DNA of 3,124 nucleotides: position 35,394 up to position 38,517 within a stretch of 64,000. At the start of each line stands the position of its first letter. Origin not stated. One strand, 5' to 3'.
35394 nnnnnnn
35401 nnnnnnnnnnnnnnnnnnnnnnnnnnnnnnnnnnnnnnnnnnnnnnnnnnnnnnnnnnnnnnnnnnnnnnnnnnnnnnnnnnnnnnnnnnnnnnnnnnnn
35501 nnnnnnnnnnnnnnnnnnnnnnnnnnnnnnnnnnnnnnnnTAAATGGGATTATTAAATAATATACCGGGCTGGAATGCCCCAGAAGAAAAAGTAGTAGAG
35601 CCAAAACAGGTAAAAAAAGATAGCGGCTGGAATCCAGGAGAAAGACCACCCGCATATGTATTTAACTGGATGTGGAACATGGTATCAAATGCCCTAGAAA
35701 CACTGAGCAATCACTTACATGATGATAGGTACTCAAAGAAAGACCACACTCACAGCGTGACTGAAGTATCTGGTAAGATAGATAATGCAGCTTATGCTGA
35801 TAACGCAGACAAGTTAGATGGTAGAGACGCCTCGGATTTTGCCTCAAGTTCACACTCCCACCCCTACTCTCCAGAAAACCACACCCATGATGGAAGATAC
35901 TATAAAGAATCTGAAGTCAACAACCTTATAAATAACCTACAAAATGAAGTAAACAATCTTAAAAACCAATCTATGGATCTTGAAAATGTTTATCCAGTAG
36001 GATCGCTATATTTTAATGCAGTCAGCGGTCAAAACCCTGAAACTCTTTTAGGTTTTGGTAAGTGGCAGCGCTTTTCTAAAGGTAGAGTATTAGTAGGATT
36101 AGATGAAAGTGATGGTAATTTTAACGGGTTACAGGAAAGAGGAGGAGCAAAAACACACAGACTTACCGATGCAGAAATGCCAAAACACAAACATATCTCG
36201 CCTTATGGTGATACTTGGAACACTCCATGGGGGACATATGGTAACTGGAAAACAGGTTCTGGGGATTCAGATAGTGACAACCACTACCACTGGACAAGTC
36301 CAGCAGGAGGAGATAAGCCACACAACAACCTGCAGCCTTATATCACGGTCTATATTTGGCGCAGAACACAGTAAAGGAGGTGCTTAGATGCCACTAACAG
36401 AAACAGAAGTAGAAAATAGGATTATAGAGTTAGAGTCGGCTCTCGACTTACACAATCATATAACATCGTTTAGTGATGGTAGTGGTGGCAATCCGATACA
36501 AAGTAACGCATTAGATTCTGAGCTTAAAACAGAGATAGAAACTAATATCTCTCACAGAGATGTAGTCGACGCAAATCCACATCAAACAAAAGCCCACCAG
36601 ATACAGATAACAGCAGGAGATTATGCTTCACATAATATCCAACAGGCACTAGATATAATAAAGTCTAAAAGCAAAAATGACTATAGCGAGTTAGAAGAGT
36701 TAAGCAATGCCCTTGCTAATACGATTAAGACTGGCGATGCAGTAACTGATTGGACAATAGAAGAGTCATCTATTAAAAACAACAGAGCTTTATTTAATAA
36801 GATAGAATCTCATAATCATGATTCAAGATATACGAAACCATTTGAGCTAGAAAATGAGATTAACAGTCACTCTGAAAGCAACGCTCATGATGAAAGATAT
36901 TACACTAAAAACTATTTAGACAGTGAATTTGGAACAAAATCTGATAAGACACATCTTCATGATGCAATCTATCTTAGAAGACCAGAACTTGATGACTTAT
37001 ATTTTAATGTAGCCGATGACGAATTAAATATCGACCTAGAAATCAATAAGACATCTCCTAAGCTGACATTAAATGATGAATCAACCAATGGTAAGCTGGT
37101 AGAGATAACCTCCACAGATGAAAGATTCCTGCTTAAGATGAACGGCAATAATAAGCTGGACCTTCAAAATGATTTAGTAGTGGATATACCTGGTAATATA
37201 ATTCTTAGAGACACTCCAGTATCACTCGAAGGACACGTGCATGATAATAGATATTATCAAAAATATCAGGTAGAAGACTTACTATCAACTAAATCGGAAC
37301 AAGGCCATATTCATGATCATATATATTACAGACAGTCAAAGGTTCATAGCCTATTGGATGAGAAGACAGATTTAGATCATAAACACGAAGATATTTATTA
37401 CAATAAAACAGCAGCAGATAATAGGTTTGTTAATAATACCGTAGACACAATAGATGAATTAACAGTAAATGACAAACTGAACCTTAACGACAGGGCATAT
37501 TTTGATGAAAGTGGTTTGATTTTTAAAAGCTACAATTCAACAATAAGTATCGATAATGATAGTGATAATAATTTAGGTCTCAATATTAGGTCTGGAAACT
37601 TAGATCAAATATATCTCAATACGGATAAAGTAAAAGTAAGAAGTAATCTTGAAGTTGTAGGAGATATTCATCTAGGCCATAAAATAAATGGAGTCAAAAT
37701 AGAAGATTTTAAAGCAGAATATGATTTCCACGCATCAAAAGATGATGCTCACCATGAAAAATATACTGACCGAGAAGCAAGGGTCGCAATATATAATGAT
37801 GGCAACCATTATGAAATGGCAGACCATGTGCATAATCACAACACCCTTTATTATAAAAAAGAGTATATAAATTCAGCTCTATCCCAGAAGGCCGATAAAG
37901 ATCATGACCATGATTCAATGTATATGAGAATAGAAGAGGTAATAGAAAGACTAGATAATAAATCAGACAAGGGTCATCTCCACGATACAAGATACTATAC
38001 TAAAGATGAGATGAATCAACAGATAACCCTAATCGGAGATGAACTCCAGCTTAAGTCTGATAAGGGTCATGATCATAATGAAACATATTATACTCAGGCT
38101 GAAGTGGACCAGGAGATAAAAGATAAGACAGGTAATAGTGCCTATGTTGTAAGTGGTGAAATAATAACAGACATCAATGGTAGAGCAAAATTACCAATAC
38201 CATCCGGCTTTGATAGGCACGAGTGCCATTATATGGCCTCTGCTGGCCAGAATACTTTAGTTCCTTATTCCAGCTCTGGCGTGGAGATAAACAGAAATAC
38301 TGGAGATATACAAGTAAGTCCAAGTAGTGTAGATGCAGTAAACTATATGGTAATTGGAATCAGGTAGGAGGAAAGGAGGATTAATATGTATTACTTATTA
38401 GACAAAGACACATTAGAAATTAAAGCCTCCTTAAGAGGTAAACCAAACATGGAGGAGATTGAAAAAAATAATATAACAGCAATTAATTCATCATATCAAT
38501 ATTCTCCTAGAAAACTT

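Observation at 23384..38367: Recurrent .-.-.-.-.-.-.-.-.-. histidine repeat in seven fiber genes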

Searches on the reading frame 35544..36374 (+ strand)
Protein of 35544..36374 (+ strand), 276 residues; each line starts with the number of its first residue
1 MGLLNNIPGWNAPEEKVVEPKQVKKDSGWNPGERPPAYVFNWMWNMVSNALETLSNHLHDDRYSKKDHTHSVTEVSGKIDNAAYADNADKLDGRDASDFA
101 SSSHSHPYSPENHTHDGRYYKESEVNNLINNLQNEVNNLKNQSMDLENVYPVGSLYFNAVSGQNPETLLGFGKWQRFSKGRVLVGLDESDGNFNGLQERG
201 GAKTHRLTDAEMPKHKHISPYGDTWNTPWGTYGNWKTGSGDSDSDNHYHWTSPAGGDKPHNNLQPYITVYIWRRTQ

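Call 7: search_protein_families(library=pfam, proteins=[window:35544-36374:+], max_evalue=0.1)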
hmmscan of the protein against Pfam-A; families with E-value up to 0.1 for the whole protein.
window:35544-36374:+ (276 aa): 1 family
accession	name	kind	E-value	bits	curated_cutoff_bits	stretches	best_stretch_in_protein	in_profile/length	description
PF21939.1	Gp10_C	-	1.8e-31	110.3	27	1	147-275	3-139/139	Baseplate structural protein Gp10, C-terminal domain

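Call 8: search_protein_families(library=phrogs, proteins=[window:35544-36374:+], max_evalue=0.01)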
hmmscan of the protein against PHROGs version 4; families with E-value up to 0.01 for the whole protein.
window:35544-36374:+ (276 aa): 15 families
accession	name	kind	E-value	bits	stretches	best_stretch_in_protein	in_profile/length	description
phrog_24267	-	unknown function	5.3e-36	125.6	1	139-275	134-265/266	-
phrog_5717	-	tail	9.8e-21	74.7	1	130-275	983-1149/1150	tail protein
phrog_6465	-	tail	2.5e-16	61.1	1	140-275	107-280/281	tail protein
phrog_958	-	tail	1.7e-14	54.1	1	130-194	438-504/606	baseplate wedge subunit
phrog_9116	-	tail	3e-14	53.7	1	179-269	115-205/455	tail protein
phrog_8763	-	tail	3.7e-12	46.2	1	179-271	619-744/1024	tail protein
phrog_7389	-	tail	8.4e-11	42.1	1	5-64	9-66/732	tail fiber protein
phrog_20878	-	tail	2.1e-09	38.3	1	162-275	234-364/365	tail fiber protein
phrog_2126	-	tail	1e-06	29.4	1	3-85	5-89/459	tail fiber protein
phrog_8469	-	tail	1.2e-06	29.1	1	231-275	254-301/303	tail fiber protein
phrog_28169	-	unknown function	3.6e-05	25.1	0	43-79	93-130/160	-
phrog_5795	-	tail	0.00091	18.5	1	189-261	442-516/968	tail protein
phrog_2097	-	tail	0.0046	16.7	0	136-262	372-505/644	tail fiber protein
phrog_4849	-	tail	0.0058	16.1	1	201-258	676-737/788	tail protein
phrog_35034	-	unknown function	0.0091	16.5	0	9-56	10-54/242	-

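Call 23: search_protein_families(library=ncbifam, proteins=[window:35544-36374:+], max_evalue=0.1)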
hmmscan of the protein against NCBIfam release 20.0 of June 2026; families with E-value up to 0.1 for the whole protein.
window:35544-36374:+ (276 aa): 1 family
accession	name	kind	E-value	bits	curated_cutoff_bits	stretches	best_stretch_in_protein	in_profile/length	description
NF010448.0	PRK13874.1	subfamily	0.087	11.9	225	0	124-149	50-75/246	conjugal transfer protein TrbJ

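Call 27: search_solved_structures(query=window:35544-36374:+, max_evalue=1, show_alignments=2)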
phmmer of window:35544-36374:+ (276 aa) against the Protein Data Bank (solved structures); distinct sequences matched with E-value up to 1: 4.
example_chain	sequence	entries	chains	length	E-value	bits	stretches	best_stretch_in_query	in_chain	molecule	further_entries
2fkk_A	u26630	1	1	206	1.3e-12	51.5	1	131-194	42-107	Baseplate structural protein Gp10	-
2fl8_A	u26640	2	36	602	2e-10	44.3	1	131-193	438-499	Baseplate structural protein Gp10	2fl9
5hx2_G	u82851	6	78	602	2.1e-10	44.2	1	145-193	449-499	Baseplate wedge protein gp10 | gp10, baseplate wedge protein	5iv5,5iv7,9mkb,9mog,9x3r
9f4a_FA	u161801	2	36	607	2.9e-06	30.6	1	132-193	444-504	Baseplate wedge protein gp10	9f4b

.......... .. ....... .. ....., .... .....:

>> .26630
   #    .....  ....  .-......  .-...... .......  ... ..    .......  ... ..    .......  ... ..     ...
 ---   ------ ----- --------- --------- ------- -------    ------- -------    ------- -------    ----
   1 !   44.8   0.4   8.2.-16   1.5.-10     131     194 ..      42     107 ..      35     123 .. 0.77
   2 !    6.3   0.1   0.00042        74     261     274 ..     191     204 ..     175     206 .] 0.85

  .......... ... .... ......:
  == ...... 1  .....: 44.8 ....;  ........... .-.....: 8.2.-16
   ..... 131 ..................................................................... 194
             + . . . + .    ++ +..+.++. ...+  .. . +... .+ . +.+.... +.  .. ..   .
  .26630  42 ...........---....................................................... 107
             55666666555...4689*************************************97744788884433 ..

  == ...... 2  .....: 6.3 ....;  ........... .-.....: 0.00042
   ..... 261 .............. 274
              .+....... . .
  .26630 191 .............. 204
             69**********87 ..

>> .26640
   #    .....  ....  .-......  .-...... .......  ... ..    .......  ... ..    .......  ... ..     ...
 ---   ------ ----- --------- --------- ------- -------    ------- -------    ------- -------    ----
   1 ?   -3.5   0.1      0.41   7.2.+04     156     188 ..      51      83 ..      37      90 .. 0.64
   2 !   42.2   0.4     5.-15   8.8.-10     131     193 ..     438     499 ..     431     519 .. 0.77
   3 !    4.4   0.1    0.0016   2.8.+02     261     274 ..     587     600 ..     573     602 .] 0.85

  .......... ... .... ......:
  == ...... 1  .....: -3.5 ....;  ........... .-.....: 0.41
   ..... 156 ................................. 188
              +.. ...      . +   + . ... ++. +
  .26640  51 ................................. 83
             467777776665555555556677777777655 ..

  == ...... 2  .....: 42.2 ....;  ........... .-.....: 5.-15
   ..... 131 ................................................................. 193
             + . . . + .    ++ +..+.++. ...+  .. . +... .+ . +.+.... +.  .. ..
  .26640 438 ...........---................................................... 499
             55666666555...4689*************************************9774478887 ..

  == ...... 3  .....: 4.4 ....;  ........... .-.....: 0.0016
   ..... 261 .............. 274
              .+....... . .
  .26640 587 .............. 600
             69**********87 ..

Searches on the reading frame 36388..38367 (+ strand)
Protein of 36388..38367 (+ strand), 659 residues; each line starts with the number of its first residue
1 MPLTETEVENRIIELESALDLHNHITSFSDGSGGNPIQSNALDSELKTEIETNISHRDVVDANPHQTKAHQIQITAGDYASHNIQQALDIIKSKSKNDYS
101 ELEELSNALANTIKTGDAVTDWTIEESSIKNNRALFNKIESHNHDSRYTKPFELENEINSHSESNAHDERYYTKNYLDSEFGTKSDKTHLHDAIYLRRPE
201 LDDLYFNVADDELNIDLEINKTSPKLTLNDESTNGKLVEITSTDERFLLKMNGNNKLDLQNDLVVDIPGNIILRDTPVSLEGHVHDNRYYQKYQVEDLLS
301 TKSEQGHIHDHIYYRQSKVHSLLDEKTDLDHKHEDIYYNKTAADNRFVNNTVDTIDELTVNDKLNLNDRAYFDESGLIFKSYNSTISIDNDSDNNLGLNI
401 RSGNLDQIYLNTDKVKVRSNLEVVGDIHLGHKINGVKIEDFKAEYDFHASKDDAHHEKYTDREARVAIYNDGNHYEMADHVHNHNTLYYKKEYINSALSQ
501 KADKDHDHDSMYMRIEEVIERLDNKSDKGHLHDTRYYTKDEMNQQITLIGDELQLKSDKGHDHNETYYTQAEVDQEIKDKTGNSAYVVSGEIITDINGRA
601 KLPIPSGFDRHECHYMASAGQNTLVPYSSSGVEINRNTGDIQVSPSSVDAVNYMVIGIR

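Call 7: search_protein_families(library=pfam, proteins=[window:36388-38367:+], max_evalue=0.1)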
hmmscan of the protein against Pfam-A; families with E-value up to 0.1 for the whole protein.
window:36388-38367:+ (659 aa): 2 families
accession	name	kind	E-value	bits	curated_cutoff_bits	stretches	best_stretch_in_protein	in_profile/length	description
PF12789.12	PTR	-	0.0044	17.5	27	2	501-564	2-54/60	Phage tail repeat like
PF20780.2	TssR_M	-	0.056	13.6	25.7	0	522-559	33-70/86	TssR second domain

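Call 8: search_protein_families(library=phrogs, proteins=[window:36388-38367:+], max_evalue=0.01)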
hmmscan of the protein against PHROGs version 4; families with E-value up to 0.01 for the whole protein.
window:36388-38367:+ (659 aa): 1 family
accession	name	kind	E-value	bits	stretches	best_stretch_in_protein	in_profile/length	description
phrog_28169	-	unknown function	3e-08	35.1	1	126-186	94-152/160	-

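Call 9: search_solved_structures(query=window:36388-38367:+, max_evalue=1, show_alignments=3)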
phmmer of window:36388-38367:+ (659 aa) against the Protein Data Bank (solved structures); distinct sequences matched with E-value up to 1: 0.

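Call 11: search_dna_similar(query=window:36388-38367:+, collection=phages, mode=protein, max_rows=30, max_evalue=0.001)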
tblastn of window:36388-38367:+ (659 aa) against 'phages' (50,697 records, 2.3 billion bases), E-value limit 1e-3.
No match.

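Call 13: find_homologous_proteins(query=window:36388-38367:+, max_evalue=0.001)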
Query window:36388-38367:+ (659 aa): 4 proteins with E <= 0.001 among 8000 candidates.
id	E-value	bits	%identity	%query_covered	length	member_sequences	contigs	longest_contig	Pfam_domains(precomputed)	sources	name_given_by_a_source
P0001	0.0e+0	1456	100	100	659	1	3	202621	-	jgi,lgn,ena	jgi:hypothetical protein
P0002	1.3e-256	872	61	100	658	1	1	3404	-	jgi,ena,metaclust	metaclust:\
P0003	1.0e-19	89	40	13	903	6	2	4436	-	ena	-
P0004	2.1e-11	61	25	41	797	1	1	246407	-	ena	-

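Call 15: search_protein_families(library=pfam, proteins=[P0003, P0004, P0002], max_evalue=1)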
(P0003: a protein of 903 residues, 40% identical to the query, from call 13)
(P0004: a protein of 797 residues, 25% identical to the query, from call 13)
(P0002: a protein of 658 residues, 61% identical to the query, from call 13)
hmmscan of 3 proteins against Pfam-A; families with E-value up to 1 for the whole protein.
P0003 (903 aa): 5 families
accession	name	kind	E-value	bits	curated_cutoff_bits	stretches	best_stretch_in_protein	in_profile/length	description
PF12789.12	PTR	-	0.0038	17.7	27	0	247-289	13-53/60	Phage tail repeat like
PF24243.1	Phage_tail_C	-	0.0042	16.9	23.7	0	638-648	2-12/26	Phage tail tip domain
PF08535.16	KorB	-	0.084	13.3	22.3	1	380-420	43-81/89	KorB domain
PF23191.1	WH_MCM3_C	-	0.18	12.5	27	0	197-227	30-59/77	MCM3-like, winged helix domain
PF06791.18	TMP_2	-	0.25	11.4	30.2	1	353-430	121-198/208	Prophage tail length tape measure protein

P0004 (797 aa): 2 families
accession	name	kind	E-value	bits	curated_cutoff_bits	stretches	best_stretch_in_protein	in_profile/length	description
PF21982.2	RecX_HTH1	-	0.003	17.9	26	0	551-565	12-26/40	RecX, first three-helix domain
PF09860.14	DUF2087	-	0.0059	17.2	22.4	0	142-162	19-39/69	Uncharacterized protein conserved in bacteria (DUF2087)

P0002 (658 aa): 1 family
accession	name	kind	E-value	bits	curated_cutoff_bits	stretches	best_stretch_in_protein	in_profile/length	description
PF12789.12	PTR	-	3.1e-05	24.4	27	1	478-531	6-53/60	Phage tail repeat like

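Call 16: search_solved_structures(query=P0004, max_evalue=10, show_alignments=4)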
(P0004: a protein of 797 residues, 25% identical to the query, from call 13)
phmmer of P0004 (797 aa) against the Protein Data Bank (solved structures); distinct sequences matched with E-value up to 10: 4.
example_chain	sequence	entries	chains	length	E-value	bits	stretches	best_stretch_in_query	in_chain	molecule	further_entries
6ct8_A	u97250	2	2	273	0.26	12.8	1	321-399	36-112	R2-type pyocin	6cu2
6cl5_A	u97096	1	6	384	0.27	12.8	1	319-402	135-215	Tail fiber protein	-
6cl6_A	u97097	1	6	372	0.52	11.8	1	323-399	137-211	Tail fiber protein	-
2vxg_A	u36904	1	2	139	1.4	10.4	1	508-571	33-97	CG6181-PA, ISOFORM A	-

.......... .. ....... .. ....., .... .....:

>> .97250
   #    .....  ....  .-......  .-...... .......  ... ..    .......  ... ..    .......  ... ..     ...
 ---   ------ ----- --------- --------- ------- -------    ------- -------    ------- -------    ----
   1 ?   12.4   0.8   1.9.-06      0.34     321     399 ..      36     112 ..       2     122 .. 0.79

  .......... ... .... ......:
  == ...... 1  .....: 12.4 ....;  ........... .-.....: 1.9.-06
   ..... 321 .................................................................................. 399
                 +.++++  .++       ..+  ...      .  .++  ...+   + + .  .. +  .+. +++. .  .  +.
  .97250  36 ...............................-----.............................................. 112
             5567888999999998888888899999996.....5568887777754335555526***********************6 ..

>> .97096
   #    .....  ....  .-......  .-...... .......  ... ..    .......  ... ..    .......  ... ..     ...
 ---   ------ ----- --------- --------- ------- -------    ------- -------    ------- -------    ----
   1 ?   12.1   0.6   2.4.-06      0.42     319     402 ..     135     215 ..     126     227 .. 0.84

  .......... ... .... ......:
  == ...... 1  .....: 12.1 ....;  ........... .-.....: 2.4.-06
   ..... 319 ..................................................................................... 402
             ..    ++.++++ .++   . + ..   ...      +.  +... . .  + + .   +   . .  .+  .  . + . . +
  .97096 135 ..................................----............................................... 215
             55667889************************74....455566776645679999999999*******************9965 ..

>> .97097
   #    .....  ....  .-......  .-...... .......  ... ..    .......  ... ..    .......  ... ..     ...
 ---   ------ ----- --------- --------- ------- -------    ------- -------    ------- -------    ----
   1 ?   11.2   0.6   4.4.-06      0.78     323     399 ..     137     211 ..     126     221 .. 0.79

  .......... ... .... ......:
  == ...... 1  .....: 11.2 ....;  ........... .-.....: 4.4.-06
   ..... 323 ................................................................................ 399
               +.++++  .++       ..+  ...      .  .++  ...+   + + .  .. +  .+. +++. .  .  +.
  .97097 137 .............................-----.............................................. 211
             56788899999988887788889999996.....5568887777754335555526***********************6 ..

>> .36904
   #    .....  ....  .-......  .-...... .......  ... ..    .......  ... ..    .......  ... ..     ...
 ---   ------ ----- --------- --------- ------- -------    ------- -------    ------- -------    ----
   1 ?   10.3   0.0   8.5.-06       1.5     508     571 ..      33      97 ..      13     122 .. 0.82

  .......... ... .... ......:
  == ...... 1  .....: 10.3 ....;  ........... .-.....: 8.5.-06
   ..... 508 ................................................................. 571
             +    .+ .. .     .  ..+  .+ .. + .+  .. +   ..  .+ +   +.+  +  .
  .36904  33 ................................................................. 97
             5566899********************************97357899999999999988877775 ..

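Call 23: search_protein_families(library=ncbifam, proteins=[window:36388-38367:+, P0003, P0004], max_evalue=0.1)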
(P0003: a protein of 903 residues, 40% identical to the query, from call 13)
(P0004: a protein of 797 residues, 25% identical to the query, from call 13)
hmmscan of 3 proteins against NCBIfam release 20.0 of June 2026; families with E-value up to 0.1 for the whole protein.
window:36388-38367:+ (659 aa): 0 families

P0003 (903 aa): 1 family
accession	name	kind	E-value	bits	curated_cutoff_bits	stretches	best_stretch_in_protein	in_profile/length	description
NF009700.0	PRK13226.1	equivalog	0.043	13.5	342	0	103-130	86-113/229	phosphoglycolate phosphatase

P0004 (797 aa): 0 families

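Call 48: find_encoding_contigs(protein=P0001, flank=1000, max_places=4)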
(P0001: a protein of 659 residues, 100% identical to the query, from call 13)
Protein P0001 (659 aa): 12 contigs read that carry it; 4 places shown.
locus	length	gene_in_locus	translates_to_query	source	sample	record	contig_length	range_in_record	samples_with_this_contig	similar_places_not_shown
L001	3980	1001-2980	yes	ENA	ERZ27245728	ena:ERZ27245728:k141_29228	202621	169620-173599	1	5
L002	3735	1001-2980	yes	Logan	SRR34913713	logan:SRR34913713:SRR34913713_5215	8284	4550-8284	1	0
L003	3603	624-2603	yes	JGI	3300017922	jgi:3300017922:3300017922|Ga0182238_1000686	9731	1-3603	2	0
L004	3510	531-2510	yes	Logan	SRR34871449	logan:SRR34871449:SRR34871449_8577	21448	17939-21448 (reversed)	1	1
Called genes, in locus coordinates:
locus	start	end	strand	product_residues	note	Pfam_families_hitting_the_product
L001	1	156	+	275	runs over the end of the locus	-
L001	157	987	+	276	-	PF21939:Gp10_C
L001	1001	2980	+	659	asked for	-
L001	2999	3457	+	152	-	-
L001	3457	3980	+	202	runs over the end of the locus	-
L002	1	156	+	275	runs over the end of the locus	-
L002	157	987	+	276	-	PF21939:Gp10_C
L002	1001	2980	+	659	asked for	-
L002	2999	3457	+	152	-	-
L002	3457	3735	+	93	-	?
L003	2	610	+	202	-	?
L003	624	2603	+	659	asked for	-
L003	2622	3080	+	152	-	-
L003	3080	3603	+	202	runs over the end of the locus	-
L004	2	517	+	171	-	?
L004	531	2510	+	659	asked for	-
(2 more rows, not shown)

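Call 53: predict_structure(alignment_id=A4)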
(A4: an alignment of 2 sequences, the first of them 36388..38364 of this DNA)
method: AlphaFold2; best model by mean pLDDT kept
length: 659 residues; sequences in the alignment: 2
mean_pLDDT: 32.7   pTM: 0.19
mean pLDDT of the five models: 32.7, 30.6, 30.1, 28.4, 27.6
residues with pLDDT >= 90: 0; 70-90: 0; 50-70: 10; < 50: 649
segments of 3 or more residues with pLDDT < 50: 1-50, 52-235, 241-632, 637-641, 643-659
pLDDT, mean of each block of 10 residues (from residue 1): 39 43 40 39 43 42 33 28 35 35 32 29 34 29 29 26 26 25 26 28 30 37 42 49 44 43 40 33 26 30 27 24 25 25 22 23 26 29 32 33 32 27 25 25 25 26 21 23 26 29 35 33 33 31 34 35 37 40 32 34 42 43 38 50 44 39
secondary structure, 60 per line:
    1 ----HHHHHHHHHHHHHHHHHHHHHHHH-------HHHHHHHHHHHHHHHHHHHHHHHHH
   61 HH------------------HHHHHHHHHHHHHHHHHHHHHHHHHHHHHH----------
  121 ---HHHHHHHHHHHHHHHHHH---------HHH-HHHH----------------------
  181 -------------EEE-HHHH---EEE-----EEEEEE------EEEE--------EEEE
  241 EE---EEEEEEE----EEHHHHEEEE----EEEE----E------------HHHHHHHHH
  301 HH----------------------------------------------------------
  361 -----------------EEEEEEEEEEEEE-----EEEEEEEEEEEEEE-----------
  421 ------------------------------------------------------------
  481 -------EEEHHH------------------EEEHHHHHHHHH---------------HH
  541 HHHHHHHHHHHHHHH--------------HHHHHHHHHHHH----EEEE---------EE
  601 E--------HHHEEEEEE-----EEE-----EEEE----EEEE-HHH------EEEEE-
elements in order: H5-28 H36-62 H81-110 H124-141 H155-158 E194-196 H198-201 E205-207 E213-218 E225-228 E237-242 E246-252 H259-262 E263-266 E271-274 H292-302 E378-390 E396-409 E488-490 E512-514 H515-523 H539-555 H570-581 E586-589 E599-601 E613-618 E624-626 E632-635 E640-643 E654-658
